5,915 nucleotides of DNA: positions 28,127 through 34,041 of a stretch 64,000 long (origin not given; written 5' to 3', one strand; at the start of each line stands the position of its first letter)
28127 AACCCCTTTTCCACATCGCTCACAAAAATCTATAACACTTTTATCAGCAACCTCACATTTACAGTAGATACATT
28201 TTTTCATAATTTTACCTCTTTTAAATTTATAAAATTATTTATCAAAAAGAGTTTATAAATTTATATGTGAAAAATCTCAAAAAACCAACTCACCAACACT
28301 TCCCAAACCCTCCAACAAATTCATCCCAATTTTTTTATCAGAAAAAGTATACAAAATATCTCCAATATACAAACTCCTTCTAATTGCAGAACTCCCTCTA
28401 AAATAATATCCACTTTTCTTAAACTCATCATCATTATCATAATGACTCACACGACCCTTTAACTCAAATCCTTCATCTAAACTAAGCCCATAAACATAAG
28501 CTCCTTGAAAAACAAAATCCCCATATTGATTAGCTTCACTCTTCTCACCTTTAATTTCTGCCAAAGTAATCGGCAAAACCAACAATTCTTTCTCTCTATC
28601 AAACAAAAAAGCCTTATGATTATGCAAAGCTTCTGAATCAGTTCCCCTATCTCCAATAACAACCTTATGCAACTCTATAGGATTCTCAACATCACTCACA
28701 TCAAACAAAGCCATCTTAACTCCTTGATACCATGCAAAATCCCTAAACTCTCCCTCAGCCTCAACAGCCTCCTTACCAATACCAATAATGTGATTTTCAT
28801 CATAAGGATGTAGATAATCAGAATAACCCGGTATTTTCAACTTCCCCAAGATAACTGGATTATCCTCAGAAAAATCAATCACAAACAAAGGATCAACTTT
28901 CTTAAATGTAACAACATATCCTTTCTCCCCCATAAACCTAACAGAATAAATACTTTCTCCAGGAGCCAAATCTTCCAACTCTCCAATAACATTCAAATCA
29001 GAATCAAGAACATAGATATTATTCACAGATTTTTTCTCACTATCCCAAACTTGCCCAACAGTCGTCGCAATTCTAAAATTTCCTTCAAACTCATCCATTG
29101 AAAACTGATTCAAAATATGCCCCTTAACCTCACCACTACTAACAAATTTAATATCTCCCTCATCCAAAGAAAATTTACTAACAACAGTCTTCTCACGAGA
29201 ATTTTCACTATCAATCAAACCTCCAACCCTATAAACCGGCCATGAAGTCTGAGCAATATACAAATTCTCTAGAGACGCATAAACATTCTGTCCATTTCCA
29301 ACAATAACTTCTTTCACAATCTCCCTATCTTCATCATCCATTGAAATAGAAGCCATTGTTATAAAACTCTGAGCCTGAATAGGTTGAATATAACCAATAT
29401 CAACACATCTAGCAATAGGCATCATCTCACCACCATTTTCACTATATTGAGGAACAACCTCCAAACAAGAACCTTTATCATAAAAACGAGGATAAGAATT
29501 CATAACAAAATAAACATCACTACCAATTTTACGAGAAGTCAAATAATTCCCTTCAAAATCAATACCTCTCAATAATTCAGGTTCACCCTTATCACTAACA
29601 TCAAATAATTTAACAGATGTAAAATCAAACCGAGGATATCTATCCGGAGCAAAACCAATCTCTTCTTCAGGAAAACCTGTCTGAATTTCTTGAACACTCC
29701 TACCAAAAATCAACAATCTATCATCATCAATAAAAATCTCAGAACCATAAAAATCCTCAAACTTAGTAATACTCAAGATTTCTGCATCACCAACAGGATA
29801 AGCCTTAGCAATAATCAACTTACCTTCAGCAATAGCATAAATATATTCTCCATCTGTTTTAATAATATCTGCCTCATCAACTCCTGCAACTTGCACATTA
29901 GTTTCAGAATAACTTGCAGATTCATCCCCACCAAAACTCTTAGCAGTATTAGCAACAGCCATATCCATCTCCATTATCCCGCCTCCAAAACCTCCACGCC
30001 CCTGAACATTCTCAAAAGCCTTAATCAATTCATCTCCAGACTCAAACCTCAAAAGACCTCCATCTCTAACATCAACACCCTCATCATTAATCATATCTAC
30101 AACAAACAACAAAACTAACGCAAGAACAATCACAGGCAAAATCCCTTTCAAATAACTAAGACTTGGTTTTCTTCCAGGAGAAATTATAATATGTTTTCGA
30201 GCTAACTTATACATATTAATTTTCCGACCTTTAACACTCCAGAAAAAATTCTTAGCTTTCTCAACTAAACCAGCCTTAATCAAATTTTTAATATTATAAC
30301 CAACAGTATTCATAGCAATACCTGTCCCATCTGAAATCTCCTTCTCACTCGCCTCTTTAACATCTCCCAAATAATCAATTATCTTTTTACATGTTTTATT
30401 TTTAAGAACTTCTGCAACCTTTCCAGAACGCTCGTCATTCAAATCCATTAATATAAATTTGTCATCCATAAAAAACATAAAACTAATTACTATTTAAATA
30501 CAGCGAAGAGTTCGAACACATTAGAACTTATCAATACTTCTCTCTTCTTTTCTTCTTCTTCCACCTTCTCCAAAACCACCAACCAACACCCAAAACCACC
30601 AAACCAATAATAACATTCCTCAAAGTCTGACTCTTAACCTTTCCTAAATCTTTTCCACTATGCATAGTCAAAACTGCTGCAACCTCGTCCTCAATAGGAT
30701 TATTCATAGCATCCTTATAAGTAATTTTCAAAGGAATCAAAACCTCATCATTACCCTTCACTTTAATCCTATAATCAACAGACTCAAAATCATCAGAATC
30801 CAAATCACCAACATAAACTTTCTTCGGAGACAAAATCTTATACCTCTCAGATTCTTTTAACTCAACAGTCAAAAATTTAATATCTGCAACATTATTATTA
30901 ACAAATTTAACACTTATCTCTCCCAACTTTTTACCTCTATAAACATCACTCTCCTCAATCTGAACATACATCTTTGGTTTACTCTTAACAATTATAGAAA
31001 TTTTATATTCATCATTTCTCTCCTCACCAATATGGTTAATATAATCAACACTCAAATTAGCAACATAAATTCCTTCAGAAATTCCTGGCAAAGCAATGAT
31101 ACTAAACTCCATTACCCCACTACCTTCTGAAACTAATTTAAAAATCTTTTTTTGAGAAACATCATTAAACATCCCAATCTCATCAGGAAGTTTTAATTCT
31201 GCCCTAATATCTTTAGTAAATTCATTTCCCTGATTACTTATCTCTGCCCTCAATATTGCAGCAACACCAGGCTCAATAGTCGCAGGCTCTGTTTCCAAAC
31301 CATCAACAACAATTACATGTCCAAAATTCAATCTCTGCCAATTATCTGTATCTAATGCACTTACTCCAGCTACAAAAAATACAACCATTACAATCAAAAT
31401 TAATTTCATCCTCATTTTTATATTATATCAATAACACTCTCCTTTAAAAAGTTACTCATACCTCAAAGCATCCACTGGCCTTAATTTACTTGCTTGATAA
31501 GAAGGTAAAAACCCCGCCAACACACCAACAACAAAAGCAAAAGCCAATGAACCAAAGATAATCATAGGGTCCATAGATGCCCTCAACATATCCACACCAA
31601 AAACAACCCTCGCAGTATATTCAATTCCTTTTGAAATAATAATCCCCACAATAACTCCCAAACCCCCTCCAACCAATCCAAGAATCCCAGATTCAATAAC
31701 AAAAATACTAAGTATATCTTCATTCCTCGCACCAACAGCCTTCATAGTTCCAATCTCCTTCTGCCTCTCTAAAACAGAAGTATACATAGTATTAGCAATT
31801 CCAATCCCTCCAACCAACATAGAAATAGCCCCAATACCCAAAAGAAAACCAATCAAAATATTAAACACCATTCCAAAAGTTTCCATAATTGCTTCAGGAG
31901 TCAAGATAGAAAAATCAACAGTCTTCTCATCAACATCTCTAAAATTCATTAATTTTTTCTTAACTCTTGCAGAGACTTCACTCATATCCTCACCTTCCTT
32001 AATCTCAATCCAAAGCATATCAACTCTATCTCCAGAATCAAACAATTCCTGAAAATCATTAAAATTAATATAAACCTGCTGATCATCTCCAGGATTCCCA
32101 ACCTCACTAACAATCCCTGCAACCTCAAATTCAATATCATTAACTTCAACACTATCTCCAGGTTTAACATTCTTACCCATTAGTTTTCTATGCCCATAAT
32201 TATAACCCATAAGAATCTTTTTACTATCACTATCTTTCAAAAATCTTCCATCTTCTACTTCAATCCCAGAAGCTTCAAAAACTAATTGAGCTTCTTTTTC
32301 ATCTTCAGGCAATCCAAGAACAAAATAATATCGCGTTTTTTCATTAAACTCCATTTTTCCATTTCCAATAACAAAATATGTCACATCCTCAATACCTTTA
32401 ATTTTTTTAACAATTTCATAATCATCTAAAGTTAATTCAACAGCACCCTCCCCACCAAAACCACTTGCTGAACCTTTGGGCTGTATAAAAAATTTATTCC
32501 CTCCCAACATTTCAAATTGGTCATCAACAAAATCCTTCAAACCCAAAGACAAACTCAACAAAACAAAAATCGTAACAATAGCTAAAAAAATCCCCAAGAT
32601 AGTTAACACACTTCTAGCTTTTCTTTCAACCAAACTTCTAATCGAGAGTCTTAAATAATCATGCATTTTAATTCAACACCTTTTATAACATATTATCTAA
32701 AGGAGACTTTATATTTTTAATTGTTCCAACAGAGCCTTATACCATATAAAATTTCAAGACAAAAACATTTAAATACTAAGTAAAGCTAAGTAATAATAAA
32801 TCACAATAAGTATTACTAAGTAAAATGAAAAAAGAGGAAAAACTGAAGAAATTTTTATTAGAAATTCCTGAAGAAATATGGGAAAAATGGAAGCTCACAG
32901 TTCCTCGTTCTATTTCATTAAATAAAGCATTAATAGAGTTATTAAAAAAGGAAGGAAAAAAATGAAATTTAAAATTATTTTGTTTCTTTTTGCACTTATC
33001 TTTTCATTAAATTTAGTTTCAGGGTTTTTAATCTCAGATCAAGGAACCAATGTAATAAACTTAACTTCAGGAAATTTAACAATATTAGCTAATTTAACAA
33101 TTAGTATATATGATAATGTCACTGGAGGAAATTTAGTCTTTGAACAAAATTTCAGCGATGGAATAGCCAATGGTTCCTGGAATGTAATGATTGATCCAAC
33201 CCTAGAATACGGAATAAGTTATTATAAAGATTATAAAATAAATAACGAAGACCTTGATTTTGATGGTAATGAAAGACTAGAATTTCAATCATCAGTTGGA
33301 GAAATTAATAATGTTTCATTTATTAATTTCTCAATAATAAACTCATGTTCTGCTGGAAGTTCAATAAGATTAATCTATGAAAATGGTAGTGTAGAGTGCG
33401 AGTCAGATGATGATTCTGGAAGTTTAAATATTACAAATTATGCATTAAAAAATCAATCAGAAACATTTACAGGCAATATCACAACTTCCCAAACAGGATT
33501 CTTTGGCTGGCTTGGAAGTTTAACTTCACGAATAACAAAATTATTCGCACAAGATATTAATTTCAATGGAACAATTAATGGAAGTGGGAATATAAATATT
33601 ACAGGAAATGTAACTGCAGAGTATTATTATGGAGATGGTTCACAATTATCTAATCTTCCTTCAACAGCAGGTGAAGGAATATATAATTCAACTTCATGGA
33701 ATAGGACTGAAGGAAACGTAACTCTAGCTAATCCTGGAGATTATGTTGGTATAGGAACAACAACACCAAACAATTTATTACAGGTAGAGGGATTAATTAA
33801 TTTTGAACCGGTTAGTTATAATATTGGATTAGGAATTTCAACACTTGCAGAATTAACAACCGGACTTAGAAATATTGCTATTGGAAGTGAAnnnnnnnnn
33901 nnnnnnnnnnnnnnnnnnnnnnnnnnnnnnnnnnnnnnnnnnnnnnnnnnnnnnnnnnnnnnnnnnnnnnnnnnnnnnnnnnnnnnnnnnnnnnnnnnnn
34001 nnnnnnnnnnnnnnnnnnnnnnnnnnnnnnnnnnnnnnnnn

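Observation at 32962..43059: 10-kb island of three translationally coupled, sequon-rich giant secreted proteins (1311 + 1495 + 558 aa) flanked by two ABC/surface-protein modules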

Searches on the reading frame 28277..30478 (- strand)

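Call 5: search_protein_families(library=pfam, proteins=[window:28277-30478:-], max_evalue=0.01)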
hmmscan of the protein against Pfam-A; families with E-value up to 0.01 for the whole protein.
window:28277-30478:- (733 aa): 3 families
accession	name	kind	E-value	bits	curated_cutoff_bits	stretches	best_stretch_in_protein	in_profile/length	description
PF09826.15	Beta_propel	-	5.4e-165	550.4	22.4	1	190-722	1-492/495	Beta propeller domain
PF12840.13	HTH_20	-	8.2e-07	29.3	27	1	27-73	3-49/51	Helix-turn-helix domain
PF13412.12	HTH_24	-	0.0047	16.9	21.9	0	31-73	6-48/48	Winged helix-turn-helix DNA-binding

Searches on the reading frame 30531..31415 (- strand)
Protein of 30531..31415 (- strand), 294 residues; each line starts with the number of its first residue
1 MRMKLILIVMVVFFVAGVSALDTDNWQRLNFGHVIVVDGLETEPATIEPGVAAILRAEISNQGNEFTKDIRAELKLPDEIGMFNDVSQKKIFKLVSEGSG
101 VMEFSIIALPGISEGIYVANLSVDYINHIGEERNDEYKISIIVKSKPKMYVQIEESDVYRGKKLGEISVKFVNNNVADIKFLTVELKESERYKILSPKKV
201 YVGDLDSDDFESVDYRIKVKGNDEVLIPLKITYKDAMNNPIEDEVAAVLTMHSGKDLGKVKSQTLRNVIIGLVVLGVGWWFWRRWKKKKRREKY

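Call 5: search_protein_families(library=pfam, proteins=[window:30531-31415:-], max_evalue=0.01)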
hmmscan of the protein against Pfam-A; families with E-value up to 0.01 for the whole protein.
window:30531-31415:- (294 aa): 2 families
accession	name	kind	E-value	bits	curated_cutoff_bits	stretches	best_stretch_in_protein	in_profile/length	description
PF07705.17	CARDB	-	0.002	18.8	22.7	1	40-133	8-93/101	CARDB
PF19706.4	DUF6203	-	0.0025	18.1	26.7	1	270-291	18-38/54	Family of unknown function (DUF6203)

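Call 9: search_protein_families(library=ncbifam, proteins=[window:30531-31415:-], max_evalue=0.01)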
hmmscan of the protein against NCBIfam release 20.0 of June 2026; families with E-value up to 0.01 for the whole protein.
window:30531-31415:- (294 aa): 0 families

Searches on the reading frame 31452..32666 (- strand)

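Call 5: search_protein_families(library=pfam, proteins=[window:31452-32666:-], max_evalue=0.01)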
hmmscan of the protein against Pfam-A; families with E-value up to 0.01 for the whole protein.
window:31452-32666:- (404 aa): 2 families
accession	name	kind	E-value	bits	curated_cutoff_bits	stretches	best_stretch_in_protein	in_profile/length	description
PF12704.14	MacB_PCD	-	3.3e-26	93.3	27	1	19-237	1-206/207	MacB-like periplasmic core domain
PF02687.27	FtsX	-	1.6e-22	80.2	25.5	1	278-395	3-118/120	FtsX-like permease C-terminal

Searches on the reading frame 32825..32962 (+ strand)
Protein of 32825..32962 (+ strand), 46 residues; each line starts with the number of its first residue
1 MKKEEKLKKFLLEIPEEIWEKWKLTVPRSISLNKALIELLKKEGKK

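Call 76: search_protein_families(library=pfam, proteins=[window:32825-32962:+], max_evalue=1)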
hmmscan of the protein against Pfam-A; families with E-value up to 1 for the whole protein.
seq(46 aa): 1 family
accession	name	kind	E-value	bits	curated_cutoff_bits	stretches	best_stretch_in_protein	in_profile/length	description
PF13552.11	DUF4127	-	0.018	14.1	27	1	3-43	153-193/489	Protein of unknown function (DUF4127)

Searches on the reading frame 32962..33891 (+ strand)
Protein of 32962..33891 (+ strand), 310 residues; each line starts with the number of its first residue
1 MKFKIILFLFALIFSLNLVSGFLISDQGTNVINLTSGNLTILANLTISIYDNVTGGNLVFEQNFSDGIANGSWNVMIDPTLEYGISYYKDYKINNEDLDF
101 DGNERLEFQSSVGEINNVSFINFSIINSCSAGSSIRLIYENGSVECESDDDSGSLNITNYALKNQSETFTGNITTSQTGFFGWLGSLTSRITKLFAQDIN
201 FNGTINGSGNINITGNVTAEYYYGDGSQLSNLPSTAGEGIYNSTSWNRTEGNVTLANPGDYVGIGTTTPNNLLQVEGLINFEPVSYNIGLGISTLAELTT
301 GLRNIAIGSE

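Call 51: predict_structure(alignment_id=A2)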
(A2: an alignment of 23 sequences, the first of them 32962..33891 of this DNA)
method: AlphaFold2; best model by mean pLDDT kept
length: 310 residues; sequences in the alignment: 23
mean_pLDDT: 51.1   pTM: 0.34
mean pLDDT of the five models: 51.1, 50.4, 49.1, 48.4, 43.5
residues with pLDDT >= 90: 7; 70-90: 85; 50-70: 48; < 50: 170
segments of 3 or more residues with pLDDT < 50: 115-123, 152-310
pLDDT, mean of each block of 10 residues (from residue 1): 87 70 68 76 84 83 79 73 82 75 66 46 60 65 69 43 34 33 33 30 33 31 35 30 27 29 30 29 27 31 29
secondary structure, 60 per line:
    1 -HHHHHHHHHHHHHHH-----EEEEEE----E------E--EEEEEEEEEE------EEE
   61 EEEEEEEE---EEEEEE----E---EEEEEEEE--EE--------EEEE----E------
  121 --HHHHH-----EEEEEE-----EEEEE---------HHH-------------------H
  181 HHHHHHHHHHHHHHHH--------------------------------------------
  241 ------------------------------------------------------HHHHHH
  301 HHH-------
elements in order: H2-16 E22-27 E42-51 E58-68 E72-77 E86-93 E106-109 H123-127 E133-138 E144-148 H180-196 H295-303

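Call 54: fold_search(model_id=the predicted structure, library=pdb)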
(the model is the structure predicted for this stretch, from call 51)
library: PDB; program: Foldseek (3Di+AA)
matches with E <= 10: 1201; with E <= 0.001: 0
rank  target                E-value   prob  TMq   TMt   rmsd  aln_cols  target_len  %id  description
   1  6oe6_A                8.6e-03  0.99  0.19  0.41  11.1       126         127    9  Structure of a Uncharacterized protein from Leptospira interrogans serogroup Icterohaemorrhagiae serovar Copenhageni ( (released 2019-04-17)
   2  6d7j_A                1.1e-02  0.97  0.17  0.08  10.9       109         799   14  The Crystal Structure of Parabacteroides merdae Beta-Glucuronidase (GUS) with Glycerol in Active-Site (released 2019-05-01)
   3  6oe6_B                1.3e-02  0.99  0.18  0.44  11.0       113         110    9  Structure of a Uncharacterized protein from Leptospira interrogans serogroup Icterohaemorrhagiae serovar Copenhageni ( (released 2019-04-17)
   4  6d7j_B                1.4e-02  0.96  0.17  0.08  11.0       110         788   14  The Crystal Structure of Parabacteroides merdae Beta-Glucuronidase (GUS) with Glycerol in Active-Site (released 2019-05-01)
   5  6d7j_D                2.1e-02  0.93  0.17  0.08  11.0       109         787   13  The Crystal Structure of Parabacteroides merdae Beta-Glucuronidase (GUS) with Glycerol in Active-Site (released 2019-05-01)
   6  6dxu_B                2.3e-02  0.93  0.17  0.08  11.0       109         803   13  Crystal Structure of Parabacteroides merdae Beta-Glucuronidase (GUS) (released 2019-02-27)
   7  6dxu_D                2.6e-02  0.94  0.17  0.08  10.6       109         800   15  Crystal Structure of Parabacteroides merdae Beta-Glucuronidase (GUS) (released 2019-02-27)
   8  7uwk_D                2.6e-02  0.77  0.19  0.24  11.2       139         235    6  Structure of the higher-order IL-25-IL-17RB complex (released 2022-07-27)
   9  9np8                  2.9e-02  0.97  0.18  0.08   9.2       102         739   17  Crystal structure of the inactive conformation of a glycoside hydrolase (CapGH2b) from the GH2 family in the space group (released 2025-11-12)
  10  6dxu_C                2.9e-02  0.93  0.17  0.08  10.9       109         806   14  Crystal Structure of Parabacteroides merdae Beta-Glucuronidase (GUS) (released 2019-02-27)
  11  3py9                  3.1e-02  0.94  0.18  0.20   5.6        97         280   11  X-ray structural studies of the entire extra-cellular region of the Ser/Thr kinase PrkC from Staphylococcus aureus (released 2011-01-19)
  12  8dhw_B                3.1e-02  0.92  0.16  0.09   9.9       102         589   11  Treponema lecithinolyticum beta-glucuronidase in complex with a UNC4917-glucuronide conjugate (released 2023-05-17)
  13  6dxu_A                3.1e-02  0.92  0.17  0.08  10.5       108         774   14  Crystal Structure of Parabacteroides merdae Beta-Glucuronidase (GUS) (released 2019-02-27)
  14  9npd_C                3.3e-02  0.93  0.15  0.07   9.4        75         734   20  Crystal structure of the inactive conformation of a glycoside hydrolase (CapGH2b - E553Q Mutant) from the GH2 family i (released 2025-11-12)
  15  9npf_B                3.5e-02  0.96  0.15  0.07   9.3        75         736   20  Crystal structure of the inactive conformation of a glycoside hydrolase (CapGH2b) from the GH2 family in the space gro (released 2025-11-12)
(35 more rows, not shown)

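Call 59: search_protein_families(library=pfam, alignment_id=A2, max_evalue=0.001)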
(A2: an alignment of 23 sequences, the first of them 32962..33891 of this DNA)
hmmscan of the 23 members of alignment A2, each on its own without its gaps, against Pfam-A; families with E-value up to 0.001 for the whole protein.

A. member 1, window:32962-33891:+ (310 aa): 0 families

B. families by the number of members that match (of 23 scanned): 2 families
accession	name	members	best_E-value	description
PF05658.19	YadA_head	1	2.1e-09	YadA head domain repeat (2 copies)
PF00386.27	C1q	1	0.00079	C1q domain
